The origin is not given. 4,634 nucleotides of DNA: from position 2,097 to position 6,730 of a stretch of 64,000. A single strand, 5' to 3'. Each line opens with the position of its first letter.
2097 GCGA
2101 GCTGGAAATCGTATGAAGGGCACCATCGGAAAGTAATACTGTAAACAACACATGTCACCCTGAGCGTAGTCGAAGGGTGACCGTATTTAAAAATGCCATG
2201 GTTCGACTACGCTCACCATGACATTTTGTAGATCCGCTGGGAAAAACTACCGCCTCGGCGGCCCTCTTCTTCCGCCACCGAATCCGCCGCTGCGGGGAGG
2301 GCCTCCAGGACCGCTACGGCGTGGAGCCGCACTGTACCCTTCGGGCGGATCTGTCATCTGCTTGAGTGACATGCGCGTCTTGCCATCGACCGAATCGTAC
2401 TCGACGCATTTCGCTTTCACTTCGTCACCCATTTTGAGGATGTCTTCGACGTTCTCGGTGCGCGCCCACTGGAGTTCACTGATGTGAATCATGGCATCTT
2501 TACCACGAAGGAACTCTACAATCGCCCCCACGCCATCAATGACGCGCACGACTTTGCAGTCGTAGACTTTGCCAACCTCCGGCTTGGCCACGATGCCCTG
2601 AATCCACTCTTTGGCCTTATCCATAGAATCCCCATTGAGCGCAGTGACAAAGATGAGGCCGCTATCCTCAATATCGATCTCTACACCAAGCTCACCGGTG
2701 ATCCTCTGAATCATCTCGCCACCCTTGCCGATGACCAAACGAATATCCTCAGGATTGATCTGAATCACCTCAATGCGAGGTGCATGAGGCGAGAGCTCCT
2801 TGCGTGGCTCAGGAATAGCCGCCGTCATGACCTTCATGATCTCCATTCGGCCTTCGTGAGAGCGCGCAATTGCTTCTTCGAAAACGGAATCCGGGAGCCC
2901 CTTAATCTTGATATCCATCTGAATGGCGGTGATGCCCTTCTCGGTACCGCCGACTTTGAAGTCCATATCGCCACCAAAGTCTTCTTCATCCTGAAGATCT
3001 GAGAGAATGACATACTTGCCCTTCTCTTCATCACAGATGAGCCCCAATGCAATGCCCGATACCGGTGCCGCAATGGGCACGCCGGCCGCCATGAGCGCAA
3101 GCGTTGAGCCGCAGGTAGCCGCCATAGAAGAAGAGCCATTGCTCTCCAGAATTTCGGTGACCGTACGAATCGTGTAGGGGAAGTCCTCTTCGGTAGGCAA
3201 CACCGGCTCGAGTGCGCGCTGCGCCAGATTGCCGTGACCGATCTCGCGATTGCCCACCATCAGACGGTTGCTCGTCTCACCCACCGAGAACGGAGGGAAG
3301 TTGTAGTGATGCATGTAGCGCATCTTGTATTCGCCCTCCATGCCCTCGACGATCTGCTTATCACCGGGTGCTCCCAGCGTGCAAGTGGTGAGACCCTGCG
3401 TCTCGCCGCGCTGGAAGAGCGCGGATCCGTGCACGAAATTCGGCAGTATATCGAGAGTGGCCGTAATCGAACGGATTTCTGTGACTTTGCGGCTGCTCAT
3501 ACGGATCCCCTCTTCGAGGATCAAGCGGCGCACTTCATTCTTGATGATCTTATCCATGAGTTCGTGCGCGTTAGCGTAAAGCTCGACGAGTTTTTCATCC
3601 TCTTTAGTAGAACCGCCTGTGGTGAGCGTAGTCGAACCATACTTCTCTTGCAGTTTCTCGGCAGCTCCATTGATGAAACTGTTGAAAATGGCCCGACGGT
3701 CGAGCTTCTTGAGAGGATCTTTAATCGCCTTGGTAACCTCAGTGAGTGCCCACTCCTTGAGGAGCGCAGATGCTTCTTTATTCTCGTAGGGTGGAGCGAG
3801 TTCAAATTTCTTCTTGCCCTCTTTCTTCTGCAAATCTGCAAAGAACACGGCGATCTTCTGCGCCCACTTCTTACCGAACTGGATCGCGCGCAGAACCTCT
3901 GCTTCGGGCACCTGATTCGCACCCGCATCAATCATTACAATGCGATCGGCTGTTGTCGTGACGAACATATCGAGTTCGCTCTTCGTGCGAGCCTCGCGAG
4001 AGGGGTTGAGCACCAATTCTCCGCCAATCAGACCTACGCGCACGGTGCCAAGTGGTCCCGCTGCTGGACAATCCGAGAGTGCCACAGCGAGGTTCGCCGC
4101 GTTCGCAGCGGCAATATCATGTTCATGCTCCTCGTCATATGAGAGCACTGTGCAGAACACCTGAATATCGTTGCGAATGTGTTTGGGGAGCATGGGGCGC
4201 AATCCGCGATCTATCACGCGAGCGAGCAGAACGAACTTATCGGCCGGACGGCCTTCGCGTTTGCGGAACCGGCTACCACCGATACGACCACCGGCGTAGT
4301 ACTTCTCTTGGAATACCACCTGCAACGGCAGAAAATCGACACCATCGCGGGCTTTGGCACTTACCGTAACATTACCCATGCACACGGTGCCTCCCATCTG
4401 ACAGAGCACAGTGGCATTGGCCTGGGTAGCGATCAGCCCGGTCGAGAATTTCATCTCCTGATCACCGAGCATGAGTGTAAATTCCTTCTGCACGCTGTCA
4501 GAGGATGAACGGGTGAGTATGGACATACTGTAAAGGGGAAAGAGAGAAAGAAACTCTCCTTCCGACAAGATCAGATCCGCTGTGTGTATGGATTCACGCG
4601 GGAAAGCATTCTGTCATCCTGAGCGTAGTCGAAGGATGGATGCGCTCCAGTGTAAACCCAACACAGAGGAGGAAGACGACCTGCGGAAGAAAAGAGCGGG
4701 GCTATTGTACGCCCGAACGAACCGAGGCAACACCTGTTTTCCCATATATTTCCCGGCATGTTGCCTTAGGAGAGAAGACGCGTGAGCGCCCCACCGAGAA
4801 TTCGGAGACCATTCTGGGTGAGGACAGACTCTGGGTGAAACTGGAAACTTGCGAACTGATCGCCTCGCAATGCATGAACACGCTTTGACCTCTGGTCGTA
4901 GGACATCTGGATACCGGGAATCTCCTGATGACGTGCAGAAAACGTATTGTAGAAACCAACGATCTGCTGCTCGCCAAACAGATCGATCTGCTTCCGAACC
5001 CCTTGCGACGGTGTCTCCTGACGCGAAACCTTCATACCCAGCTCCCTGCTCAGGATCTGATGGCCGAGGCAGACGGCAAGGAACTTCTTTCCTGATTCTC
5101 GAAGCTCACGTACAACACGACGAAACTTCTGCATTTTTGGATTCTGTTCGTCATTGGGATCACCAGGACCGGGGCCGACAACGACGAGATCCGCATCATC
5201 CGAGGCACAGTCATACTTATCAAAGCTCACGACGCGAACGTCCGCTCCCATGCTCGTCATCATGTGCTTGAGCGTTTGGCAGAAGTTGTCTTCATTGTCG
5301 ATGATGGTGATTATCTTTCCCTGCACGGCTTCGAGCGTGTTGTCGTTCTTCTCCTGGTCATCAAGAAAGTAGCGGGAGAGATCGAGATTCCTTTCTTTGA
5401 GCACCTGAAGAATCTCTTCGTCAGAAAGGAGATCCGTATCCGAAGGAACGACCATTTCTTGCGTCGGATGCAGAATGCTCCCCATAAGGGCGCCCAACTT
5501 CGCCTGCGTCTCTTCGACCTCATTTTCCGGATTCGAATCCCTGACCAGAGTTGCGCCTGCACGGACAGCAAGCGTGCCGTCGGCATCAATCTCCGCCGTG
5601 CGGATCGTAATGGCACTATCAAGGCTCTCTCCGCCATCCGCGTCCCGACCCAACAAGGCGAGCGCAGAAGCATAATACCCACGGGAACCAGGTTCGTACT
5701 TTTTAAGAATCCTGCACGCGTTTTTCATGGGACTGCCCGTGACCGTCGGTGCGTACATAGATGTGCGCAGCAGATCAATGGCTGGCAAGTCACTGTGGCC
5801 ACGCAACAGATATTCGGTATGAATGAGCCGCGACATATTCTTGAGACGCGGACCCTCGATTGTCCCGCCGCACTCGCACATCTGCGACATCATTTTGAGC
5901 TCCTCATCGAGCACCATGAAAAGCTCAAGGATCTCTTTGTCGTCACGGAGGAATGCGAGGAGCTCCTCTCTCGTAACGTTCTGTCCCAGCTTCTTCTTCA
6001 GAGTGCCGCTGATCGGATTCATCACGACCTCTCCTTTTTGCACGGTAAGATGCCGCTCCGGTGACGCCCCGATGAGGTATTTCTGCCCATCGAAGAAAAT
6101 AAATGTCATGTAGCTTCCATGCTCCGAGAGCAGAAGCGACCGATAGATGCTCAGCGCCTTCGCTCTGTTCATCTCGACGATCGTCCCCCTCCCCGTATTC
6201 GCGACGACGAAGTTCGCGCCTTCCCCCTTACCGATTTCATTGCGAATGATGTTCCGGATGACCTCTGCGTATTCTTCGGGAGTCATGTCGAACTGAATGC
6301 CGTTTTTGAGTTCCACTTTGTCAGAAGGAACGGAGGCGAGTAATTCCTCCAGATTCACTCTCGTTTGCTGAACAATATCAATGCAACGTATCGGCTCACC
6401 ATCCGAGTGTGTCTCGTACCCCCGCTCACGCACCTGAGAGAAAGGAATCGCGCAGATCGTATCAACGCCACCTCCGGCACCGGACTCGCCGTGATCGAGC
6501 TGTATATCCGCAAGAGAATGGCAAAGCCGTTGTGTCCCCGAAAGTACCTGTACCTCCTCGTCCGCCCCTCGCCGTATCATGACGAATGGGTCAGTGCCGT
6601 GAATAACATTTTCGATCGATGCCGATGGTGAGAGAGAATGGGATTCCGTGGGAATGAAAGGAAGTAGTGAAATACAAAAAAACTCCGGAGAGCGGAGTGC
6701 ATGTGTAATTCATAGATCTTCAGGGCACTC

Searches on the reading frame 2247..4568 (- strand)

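Call 50: search_protein_families(library=pfam, proteins=[window:2247-4568:-], max_evalue=0.00001)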
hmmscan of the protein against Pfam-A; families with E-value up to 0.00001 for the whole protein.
window:2247-4568:- (773 aa): 4 families
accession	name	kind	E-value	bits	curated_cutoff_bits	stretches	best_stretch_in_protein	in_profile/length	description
PF01138.27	RNase_PH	-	2e-44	151.6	25.5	2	364-498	1-130/130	3' exoribonuclease family, domain 1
PF03725.20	RNase_PH_C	-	2.3e-16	59.9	20.8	1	172-234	2-66/67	3' exoribonuclease family, domain 2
PF00575.29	S1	-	1.1e-12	48.6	22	1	662-736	1-74/74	S1 RNA binding domain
PF00013.35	KH_1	-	4.3e-09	36.5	21.5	1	600-657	2-65/66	KH domain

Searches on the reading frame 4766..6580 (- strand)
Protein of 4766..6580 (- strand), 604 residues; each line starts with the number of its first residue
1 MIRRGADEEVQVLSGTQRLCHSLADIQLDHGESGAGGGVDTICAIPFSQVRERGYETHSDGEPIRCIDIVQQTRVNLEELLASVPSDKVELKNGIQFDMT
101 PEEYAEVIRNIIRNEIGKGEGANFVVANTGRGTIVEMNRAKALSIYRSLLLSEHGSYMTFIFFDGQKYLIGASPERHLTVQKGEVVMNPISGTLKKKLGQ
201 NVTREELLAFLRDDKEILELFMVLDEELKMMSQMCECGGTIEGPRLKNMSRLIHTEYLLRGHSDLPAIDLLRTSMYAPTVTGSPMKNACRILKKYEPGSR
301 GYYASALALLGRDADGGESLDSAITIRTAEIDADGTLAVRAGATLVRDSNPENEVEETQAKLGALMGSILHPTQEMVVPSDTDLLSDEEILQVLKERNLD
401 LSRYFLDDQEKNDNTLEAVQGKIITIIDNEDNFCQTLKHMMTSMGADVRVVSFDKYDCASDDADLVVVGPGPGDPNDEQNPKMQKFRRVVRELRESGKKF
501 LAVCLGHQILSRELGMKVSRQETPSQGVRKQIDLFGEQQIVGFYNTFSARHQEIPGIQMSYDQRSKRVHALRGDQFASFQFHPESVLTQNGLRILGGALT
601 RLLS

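Call 50: search_protein_families(library=pfam, proteins=[window:4766-6580:-], max_evalue=0.00001)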
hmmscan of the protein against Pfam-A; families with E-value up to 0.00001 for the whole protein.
window:4766-6580:- (604 aa): 3 families
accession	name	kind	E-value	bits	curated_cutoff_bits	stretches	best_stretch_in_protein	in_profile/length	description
PF00425.24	Chorismate_bind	-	1.3e-42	146.6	27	1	102-361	3-257/257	chorismate binding enzyme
PF00117.34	GATase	-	1.5e-26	93.7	22.8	1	426-595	2-183/190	Glutamine amidotransferase class-I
PF01965.30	DJ-1_PfpI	-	3e-06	27.6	26.6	1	441-532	41-128/165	DJ-1/PfpI family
